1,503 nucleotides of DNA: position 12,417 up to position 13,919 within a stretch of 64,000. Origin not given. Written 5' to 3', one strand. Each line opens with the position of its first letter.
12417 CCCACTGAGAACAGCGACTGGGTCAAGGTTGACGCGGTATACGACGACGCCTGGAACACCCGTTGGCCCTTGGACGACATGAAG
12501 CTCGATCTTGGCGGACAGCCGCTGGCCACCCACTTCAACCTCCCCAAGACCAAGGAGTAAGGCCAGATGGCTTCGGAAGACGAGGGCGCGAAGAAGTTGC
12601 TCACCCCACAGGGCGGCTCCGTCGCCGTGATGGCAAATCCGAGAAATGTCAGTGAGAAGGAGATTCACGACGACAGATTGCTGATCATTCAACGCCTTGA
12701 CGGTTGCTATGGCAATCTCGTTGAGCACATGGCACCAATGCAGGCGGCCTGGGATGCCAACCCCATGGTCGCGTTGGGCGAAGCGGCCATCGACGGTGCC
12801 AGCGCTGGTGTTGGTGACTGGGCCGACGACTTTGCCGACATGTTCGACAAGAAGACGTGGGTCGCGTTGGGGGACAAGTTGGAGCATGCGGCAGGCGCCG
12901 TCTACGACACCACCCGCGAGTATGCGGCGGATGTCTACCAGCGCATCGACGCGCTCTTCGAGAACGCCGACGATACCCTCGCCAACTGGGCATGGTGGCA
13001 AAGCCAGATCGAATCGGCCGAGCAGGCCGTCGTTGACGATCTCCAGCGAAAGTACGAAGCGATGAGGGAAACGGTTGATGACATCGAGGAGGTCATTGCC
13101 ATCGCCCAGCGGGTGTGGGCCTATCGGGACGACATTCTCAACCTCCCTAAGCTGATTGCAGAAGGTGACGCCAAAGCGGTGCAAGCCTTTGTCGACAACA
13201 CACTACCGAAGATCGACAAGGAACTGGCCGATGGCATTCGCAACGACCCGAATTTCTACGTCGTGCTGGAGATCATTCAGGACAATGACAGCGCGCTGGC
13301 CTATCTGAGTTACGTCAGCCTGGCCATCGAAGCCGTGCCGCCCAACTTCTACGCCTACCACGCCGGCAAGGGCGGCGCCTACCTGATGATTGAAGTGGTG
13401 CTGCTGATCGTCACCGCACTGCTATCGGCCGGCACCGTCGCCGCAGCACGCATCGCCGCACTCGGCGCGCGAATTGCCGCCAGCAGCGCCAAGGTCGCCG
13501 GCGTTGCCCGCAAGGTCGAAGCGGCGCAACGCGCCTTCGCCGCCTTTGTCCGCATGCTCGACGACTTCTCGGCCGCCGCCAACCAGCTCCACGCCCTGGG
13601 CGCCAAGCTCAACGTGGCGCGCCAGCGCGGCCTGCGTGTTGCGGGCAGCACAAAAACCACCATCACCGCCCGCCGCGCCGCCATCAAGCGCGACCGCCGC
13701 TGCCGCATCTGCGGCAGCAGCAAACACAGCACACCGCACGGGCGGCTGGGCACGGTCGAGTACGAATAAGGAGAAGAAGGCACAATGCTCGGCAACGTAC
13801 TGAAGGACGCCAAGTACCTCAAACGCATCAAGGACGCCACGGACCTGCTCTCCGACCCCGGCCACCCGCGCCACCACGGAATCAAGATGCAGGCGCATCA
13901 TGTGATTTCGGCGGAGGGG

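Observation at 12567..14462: In-frame TAA separates the VgrG-linked carrier ORF from the AHH nuclease ORF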

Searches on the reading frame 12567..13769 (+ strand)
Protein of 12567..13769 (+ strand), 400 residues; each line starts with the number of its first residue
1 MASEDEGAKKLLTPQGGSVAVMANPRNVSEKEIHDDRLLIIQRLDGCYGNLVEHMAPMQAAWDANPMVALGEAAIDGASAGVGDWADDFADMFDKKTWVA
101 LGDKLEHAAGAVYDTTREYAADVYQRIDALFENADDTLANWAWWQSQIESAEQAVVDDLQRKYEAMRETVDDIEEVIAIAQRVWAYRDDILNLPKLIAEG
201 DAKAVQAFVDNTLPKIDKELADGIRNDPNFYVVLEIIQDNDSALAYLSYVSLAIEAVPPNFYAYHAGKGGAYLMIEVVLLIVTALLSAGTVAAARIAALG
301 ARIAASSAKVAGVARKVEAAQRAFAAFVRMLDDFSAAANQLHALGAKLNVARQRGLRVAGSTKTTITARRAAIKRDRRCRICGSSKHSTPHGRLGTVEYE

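Call 4: search_protein_families(library=pfam, proteins=[window:12567-13769:+], max_evalue=0.01)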
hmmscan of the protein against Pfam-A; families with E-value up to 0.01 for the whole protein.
window:12567-13769:+ (400 aa): 0 families

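Call 5: find_homologous_proteins(query=window:12567-13769:+)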
Query window:12567-13769:+ (400 aa): 114 proteins with E <= 0.001 among 8000 candidates.
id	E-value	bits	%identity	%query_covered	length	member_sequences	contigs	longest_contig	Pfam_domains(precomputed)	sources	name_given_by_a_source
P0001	3.7e-258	874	100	100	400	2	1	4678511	-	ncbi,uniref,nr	ncbi:hypothetical protein [Nitrogeniibacter aestuarii]|uniref:hypothetical protein n=1 Tax=Nitrogeni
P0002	2.1e-219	746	84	100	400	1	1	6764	-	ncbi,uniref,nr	ncbi:hypothetical protein [Denitromonas iodatirespirans]|uniref:Uncharacterized protein n=1 Tax=Deni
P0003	1.3e-146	507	59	99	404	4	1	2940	-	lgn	-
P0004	3.5e-144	499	61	98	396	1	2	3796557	-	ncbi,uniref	ncbi:hypothetical protein R0381_002669 [Jeongeupia wiesaeckerbachi]|uniref:hypothetical protein n=1 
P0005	5.4e-134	465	57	98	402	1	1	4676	-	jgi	jgi:hypothetical protein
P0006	1.2e-129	451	56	99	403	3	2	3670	-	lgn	-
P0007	6.2e-128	445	56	100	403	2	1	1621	-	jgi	jgi:hypothetical protein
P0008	1.5e-127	444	54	98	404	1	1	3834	-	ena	-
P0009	1.9e-127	443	54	98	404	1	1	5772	-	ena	-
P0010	3.9e-125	436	52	100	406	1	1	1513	-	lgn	-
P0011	6.2e-125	435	50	100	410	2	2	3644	-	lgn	-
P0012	6.4e-125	435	54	98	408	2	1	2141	-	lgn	-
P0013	2.7e-123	430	53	98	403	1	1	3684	-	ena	-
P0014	3.9e-122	426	52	100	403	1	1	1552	-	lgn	-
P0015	3.9e-122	426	53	98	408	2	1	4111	-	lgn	-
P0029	4.5e-118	413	50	99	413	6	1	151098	PF04888.18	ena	-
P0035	6.8e-117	409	50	98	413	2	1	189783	-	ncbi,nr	ncbi:MAG: hypothetical protein KF891_01265 [Rhizobacter sp.]|nr:hypothetical protein [Rhizobacter sp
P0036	7.8e-117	409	50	99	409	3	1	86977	-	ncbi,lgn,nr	ncbi:MAG: hypothetical protein EOP36_01615 [Rubrivivax sp.]|nr:MAG: hypothetical protein EOP36_01615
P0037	8.5e-117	408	49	100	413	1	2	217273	-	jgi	jgi:sugar-specific transcriptional regulator TrmB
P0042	2.2e-116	407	50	98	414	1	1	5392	PF04888.18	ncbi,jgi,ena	jgi:sugar-specific transcriptional regulator TrmB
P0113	1.5e-77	279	39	90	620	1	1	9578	PF13665.12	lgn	-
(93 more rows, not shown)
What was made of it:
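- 12567..13769 (+): ORF A, 400 aa, 43.4 kDa, all-helical. Proposed secreted carrier or loading platform for the nuclease. 114 homologues, almost all 400-413 aa (call 5).
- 114 ORF A homologues are almost all 400-413 aa (call 5).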

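Call 6: search_protein_families(library=ncbifam, proteins=[window:12567-13769:+], max_evalue=0.01)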
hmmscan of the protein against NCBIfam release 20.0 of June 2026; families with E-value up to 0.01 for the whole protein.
window:12567-13769:+ (400 aa): 0 families
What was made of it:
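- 12567..13769 (+): No Pfam or NCBIfam family (calls 4, 6).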

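Call 10: find_related_loci(query=A1, collection=genome_contigs, flank=6000)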
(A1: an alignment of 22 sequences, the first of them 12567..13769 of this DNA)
Query A1 (400 aa) in genome_contigs; peptide patterns used: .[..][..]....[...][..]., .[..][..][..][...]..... (x = any residue, [..] = any of these).
104 stretches matched a pattern; 36 encode a relative of the query (tblastn E <= 1e-3); 36 distinct loci.
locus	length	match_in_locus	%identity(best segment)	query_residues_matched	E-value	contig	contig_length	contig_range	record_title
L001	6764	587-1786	84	1-400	0e+0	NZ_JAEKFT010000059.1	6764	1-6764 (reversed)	Denitromonas iodatirespirans strain IR-12 KPDAEFOI_59, whole genome shotgun sequence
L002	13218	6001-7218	60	1-400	3e-151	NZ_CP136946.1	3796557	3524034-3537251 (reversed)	Jeongeupia wiesaeckerbachi strain A1 chromosome, complete genome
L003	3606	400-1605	59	5-400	1e-155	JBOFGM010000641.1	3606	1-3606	MAG: Iodobacter sp. isolate WFFMC_MAG_072 k139_3201_flag=0_multi=4.7026_len=3606, whole genome shotgun sequence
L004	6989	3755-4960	59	5-400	2e-149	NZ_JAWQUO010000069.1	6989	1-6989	Iodobacter sp. CM08 contig69, whole genome shotgun sequence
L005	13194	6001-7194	53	9-399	1e-128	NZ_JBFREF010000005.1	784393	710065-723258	Pseudoduganella sp. RAF19 SCAFFOLD_4, whole genome shotgun sequence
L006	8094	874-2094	50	1-400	7e-127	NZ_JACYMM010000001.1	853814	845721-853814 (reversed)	Janthinobacterium sp. FW305-129 NODE_1_length_853814_cov_311.157217, whole genome shotgun sequence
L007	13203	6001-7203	47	10-400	1e-122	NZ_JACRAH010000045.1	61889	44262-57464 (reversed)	MAG: Aquabacterium sp. isolate NC_groundwater_1588_Pr3_B-0.1um_62_38 SR-2_scaffold_141_3031877, whole genome shotgun seq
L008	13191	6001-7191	49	11-400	1e-121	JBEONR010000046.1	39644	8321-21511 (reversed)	Oxalobacteraceae bacterium GrIS 1.11 Ga0418724_046, whole genome shotgun sequence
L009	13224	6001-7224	50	6-399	6e-121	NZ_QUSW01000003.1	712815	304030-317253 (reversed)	Albitalea terrae strain S-16 S-16_3, whole genome shotgun sequence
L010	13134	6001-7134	51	30-399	3e-120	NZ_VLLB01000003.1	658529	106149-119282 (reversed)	Pseudoduganella lurida strain CGMCC 1.10822 IP91DRAFT_scaffold00003.3, whole genome shotgun sequence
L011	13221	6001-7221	46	1-399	1e-117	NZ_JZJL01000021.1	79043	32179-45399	Chromobacterium vaccinii strain MWU205 contig00021, whole genome shotgun sequence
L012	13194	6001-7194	49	9-399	2e-116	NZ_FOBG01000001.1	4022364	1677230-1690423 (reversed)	Duganella sp. CF402, whole genome shotgun sequence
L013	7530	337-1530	48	9-399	3e-116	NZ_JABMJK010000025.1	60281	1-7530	Duganella sp. SG902 Ga0365368_25, whole genome shotgun sequence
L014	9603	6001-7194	48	9-399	2e-115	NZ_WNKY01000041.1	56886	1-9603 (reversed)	Duganella radicis strain KCTC 22382 NODE_41_length_56886_cov_35.184834_41, whole genome shotgun sequence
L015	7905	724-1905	51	9-399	8e-111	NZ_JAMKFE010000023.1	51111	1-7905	Caldimonas mangrovi strain S2-27 Scaffold23, whole genome shotgun sequence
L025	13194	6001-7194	39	13-400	6e-87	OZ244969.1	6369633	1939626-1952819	MAG: Ketobacteraceae bacterium isolate 1172b765-9f31-4db6-bea8-5762c0610667 genome assembly, chromosome: 1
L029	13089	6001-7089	39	28-400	8e-78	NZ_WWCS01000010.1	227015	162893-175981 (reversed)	Duganella margarita strain FT109W NODE_10_length_227015_cov_23.230400_10, whole genome shotgun sequence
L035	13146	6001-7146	34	12-399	5e-66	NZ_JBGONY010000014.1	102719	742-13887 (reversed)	Vibrio crassostreae strain 1F243 1F243_I01_contig0014, whole genome shotgun sequence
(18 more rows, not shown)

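Call 22: search_solved_structures(query=A1, max_evalue=1)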
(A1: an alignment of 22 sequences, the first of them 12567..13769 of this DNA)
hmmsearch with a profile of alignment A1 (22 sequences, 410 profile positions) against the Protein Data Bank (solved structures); distinct sequences matched with E-value up to 1: 9.
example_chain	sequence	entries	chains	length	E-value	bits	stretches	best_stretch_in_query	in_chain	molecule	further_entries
6pts_A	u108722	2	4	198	0.18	13.6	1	28-147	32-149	Apolipoprotein A-I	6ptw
4v6m_A0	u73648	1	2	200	0.18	13.6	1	28-147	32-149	Apolipoprotein A-I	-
2msc_A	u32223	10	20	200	0.18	13.6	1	28-147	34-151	Apolipoprotein A-I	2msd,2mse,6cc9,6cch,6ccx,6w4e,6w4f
1av1_A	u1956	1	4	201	0.19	13.6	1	28-147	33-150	APOLIPOPROTEIN A-I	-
7kjr_C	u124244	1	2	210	0.21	13.4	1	28-147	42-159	Apolipoprotein A-I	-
8eqs_C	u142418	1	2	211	0.21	13.4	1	28-147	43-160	Apolipoprotein A-I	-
4rfx_A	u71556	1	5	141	0.26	13.1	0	312-360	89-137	Dynactin subunit 1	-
3k2s_A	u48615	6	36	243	0.3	12.9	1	28-147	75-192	Apolipoprotein A-I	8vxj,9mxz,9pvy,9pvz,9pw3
2wpr_A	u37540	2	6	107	0.37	12.6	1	122-207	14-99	TRIMERIC AUTOTRANSPORTER ADHESIN FRAGMENT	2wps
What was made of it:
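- Tried and rejected: A PDB sequence search with the family profile returned only apolipoprotein-like noise at E >= 0.18 (call 22).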

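Call 27: find_encoding_contigs(protein=P0113, flank=6000, max_places=3)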
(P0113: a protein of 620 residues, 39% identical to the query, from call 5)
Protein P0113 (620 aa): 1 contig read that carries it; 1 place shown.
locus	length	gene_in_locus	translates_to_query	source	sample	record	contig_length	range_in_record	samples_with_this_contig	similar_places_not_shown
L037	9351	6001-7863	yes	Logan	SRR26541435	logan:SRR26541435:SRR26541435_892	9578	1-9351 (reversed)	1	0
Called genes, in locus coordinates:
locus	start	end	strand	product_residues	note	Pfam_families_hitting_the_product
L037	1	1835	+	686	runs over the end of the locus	?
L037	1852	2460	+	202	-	PF20093:DUF6484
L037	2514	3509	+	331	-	PF09937:DUF2169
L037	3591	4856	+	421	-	PF13646:HEAT_2 (faint)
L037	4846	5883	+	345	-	PF00109:ketoacyl-synt (weak)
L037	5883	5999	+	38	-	-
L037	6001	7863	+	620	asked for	PF13665:Tox-PAAR-like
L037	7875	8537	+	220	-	PF14412:AHH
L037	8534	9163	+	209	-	-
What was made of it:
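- In L037 a DUF2169 gene accompanies PAAR-A (call 27).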

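Call 28: predict_structure(alignment_id=A1)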
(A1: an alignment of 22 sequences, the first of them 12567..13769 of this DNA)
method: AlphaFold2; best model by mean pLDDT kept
length: 400 residues; sequences in the alignment: 22
mean_pLDDT: 66.2   pTM: 0.68
mean pLDDT of the five models: 66.2, 60.1, 58.6, 56.9, 56.4
residues with pLDDT >= 90: 3; 70-90: 181; 50-70: 138; < 50: 78
segments of 3 or more residues with pLDDT < 50: 1-11, 18-25, 83-88, 132-139, 166-173, 307-313, 358-376, 391-400
pLDDT, mean of each block of 10 residues (from residue 1): 38 51 54 82 84 83 76 71 50 63 70 65 64 47 59 60 50 57 84 82 83 87 78 69 83 79 72 78 77 66 53 55 83 88 81 56 28 43 63 36
secondary structure, 60 per line:
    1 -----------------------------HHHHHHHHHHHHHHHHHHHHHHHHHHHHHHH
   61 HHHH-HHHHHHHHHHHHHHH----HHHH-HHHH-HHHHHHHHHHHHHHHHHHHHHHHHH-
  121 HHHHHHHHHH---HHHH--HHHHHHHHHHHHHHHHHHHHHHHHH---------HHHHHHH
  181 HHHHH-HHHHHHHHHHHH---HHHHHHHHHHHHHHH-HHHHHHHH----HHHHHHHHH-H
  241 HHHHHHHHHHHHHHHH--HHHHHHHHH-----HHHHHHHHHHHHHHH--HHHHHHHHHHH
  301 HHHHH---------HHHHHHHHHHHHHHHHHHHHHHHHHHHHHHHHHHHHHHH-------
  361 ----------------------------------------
elements in order: H30-64 H66-80 H85-88 H90-93 H95-119 H121-130 H134-137 H140-164 H174-185 H187-198 H202-216 H218-225 H230-238 H240-256 H259-267 H273-287 H290-305 H315-353
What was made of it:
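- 12567..13769 (+): AF2 model all-helical, pLDDT 66 (call 28).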

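Call 29: search_protein_families(library=pfam, proteins=[L029:2556-4967:+, L029:5953-7092:+, L029:7343-9253:+, L029:9290-10177:+, L005:6953-7729:+, L005:7334-8335:-, L005:8313-10337:-, L005:1178-2440:+, L005:117-899:+, L005:7946-8401:+], max_evalue=0.01)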
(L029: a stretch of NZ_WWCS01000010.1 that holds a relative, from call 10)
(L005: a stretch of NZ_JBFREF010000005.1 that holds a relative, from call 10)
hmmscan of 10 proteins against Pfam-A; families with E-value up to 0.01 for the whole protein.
L029:2556-4967:+ (803 aa): 10 families
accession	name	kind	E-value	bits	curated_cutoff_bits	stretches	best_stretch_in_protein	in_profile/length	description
PF05362.19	Lon_C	-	8.3e-95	316.6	21.1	1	570-772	2-204/205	Lon protease (S16) C-terminal proteolytic domain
PF02190.22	LON_substr_bdg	-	1.5e-57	195.2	28.7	1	12-201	2-198/200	ATP-dependent protease La (LON) substrate-binding domain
PF22667.2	Lon_lid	-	9.3e-24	83.3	27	1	512-568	1-57/57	Lon protease AAA+ ATPase lid domain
PF00004.35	AAA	-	2.1e-21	77.2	21.2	1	352-490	1-128/131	ATPase family associated with various cellular activities (AAA)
PF07728.20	AAA_5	-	6.7e-09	36.3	22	1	352-485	2-139/139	AAA domain (dynein-related subfamily)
PF13541.12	ChlI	-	4.7e-07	30.2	27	1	635-740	23-121/121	Subunit ChlI of Mg-chelatase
PF08298.17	AAA_PrkA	-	0.00015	21.4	25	1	311-374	48-110/358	PrkA AAA domain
PF07724.20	AAA_2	-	0.0027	18.2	27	0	353-474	7-125/166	AAA domain (Cdc48 subfamily)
PF13401.12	AAA_22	-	0.0052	17.5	27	0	349-428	5-96/130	AAA domain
PF05496.18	RuvB_N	-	0.0087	16.3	27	0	323-377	8-61/159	Holliday junction DNA helicase RuvB P-loop domain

L029:5953-7092:+ (379 aa): 0 families

L029:7343-9253:+ (636 aa): 6 families
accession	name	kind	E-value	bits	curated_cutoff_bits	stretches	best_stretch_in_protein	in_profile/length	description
PF13624.11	SurA_N_3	-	6e-42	143.7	27.2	1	1-160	1-161/162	SurA-like N-terminal domain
PF13623.11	SurA_N_2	-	1.2e-25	90.5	28.5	1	3-133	2-141/145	SurA-like N-terminal domain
PF13616.12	Rotamase_3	-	3.4e-25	89.3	22.5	1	254-366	4-114/116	PPIC-type PPIASE domain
PF00639.27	Rotamase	-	5.4e-25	88.6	21.7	1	270-365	1-96/97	PPIC-type PPIASE domain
PF13145.12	Rotamase_2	-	5.8e-21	76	27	1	244-379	1-120/121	PPIC-type PPIASE domain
PF09312.16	SurA_N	-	0.0024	18.5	30.8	1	48-160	11-117/118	SurA N-terminal domain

L029:9290-10177:+ (295 aa): 1 family
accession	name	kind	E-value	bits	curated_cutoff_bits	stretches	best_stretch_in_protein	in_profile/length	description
PF00892.27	EamA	-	2.6e-13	50.9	28.2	2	5-137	2-134/135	EamA-like transporter family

L005:6953-7729:+ (258 aa): 0 families

L005:7334-8335:- (333 aa): 0 families

L005:8313-10337:- (674 aa): 3 families
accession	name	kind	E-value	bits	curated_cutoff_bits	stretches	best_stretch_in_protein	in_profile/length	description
PF00959.24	Phage_lysozyme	-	3.3e-24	86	22.3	1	527-661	1-125/125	Phage lysozyme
PF01476.26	LysM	-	2.2e-12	47.1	20.9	1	131-174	1-43/43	LysM domain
PF01471.23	PG_binding_1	-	0.001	19.6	23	1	230-281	1-49/57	Putative peptidoglycan binding domain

L005:1178-2440:+ (420 aa): 1 family
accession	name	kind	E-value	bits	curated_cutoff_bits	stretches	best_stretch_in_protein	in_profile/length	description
PF14412.12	AHH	-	8.6e-10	39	22.3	1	221-313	14-91/111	A nuclease family of the HNH/ENDO VII superfamily with conserved AHH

L005:117-899:+ (260 aa): 0 families

L005:7946-8401:+ (151 aa): 0 families
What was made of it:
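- An orphan copy exists without AHH (L029; call 29).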

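Call 41: search_protein_representatives(alignment_id=A1)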
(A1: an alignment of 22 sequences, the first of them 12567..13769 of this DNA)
Query: 22 sequences, 410 profile positions. Proteins with E-value up to 0.001 (for the whole library): 151; up to 1e-10: 101; up to 1e-30: 75. The best 150 are listed.
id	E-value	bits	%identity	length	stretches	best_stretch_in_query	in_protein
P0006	3.8e-171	585.7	-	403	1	5-410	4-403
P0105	9.4e-165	564.6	-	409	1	5-410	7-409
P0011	1.5e-164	564.0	-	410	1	1-409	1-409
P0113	6.6e-156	535.5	-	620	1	13-410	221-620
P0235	1.3e-144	498.3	-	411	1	4-409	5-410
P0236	1.7e-144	497.9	-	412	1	5-409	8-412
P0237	6.2e-143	492.8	-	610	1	27-410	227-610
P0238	7.0e-139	479.4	-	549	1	17-409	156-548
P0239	1.5e-138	478.3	-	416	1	10-410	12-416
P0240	3.4e-135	467.3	-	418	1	5-410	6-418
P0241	1.1e-131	455.7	-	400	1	19-408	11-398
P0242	1.3e-131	455.5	-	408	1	1-404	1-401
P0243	3.7e-130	450.7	-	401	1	1-409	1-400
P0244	2.1e-129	448.2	-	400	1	3-410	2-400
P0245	4.5e-129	447.1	-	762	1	13-410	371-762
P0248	2.4e-122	425.0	-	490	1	5-410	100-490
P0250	1.1e-112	393.2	-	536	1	16-410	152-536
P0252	1.7e-105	369.5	-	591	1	17-408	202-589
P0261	2.6e-88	312.9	-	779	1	22-409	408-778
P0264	4.9e-87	308.7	-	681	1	24-409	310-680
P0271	3.7e-78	279.4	-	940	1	15-409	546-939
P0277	3.1e-62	227.0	-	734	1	34-382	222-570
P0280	1.3e-59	218.3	-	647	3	185-369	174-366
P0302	3.7e-34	134.5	-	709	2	161-384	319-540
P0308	2.5e-27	112.0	-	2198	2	172-381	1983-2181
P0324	4.3e-14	68.4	-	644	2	183-376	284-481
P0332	3.2e-10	55.7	-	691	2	164-393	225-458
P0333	4.9e-10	55.1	-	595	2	181-388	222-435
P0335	6.6e-10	54.6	-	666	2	179-356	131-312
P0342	3.3e-08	49.0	-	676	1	169-394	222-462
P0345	1.4e-07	47.0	-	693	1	264-385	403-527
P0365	1.2e-05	40.7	-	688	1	189-394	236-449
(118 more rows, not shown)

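Call 42: search_protein_families(library=pfam, proteins=[P0277, P0280, P0302, P0324, P0332, P0333, P0335, P0342, P0345, P0365], max_evalue=0.01)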
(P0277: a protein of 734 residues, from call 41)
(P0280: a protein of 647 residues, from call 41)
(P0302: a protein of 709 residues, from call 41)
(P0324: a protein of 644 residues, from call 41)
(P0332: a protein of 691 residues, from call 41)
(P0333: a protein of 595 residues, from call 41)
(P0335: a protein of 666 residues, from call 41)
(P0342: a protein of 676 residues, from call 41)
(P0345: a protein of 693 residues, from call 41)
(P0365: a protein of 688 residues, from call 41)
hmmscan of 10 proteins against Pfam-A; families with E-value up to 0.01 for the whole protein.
P0277 (734 aa): 1 family
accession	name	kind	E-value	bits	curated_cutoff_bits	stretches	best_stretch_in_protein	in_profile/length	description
PF13665.11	Tox-PAAR-like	-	6.1e-24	84.7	31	1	16-119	3-105/108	Toxin PAAR-like domain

P0280 (647 aa): 1 family
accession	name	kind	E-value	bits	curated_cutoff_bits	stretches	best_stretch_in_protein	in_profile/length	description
PF14412.12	AHH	-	1.2e-06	28.9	22.3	1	464-553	8-87/111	A nuclease family of the HNH/ENDO VII superfamily with conserved AHH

P0302 (709 aa): 1 family
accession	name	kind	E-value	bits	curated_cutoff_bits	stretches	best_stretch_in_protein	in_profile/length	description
PF13665.11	Tox-PAAR-like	-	7.9e-25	87.5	31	1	17-120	3-105/108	Toxin PAAR-like domain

P0324 (644 aa): 0 families

P0332 (691 aa): 1 family
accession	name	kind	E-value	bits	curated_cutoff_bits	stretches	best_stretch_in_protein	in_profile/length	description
PF14412.12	AHH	-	1.9e-07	31.5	22.3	1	517-615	12-107/111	A nuclease family of the HNH/ENDO VII superfamily with conserved AHH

P0333 (595 aa): 1 family
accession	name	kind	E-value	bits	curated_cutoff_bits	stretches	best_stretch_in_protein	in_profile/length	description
PF15604.11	Ntox15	-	2.2e-21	76.9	22.5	1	451-591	5-150/153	Novel toxin 15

P0335 (666 aa): 0 families

P0342 (676 aa): 1 family
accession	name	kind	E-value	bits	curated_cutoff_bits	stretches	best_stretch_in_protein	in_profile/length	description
PF14412.12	AHH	-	6.8e-07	29.7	22.3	1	510-586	16-88/111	A nuclease family of the HNH/ENDO VII superfamily with conserved AHH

P0345 (693 aa): 1 family
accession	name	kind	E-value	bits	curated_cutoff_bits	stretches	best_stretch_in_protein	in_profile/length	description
PF13503.11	DUF4123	-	2.6e-11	44.2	25.8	1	4-109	23-116/119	Domain of unknown function (DUF4123)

P0365 (688 aa): 1 family
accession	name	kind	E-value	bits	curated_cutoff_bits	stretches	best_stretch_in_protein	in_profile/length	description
PF14412.12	AHH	-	3.1e-07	30.8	22.3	1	506-601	14-99/111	A nuclease family of the HNH/ENDO VII superfamily with conserved AHH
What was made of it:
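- P0332 and P0365 are also A-like plus AHH (call 42).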
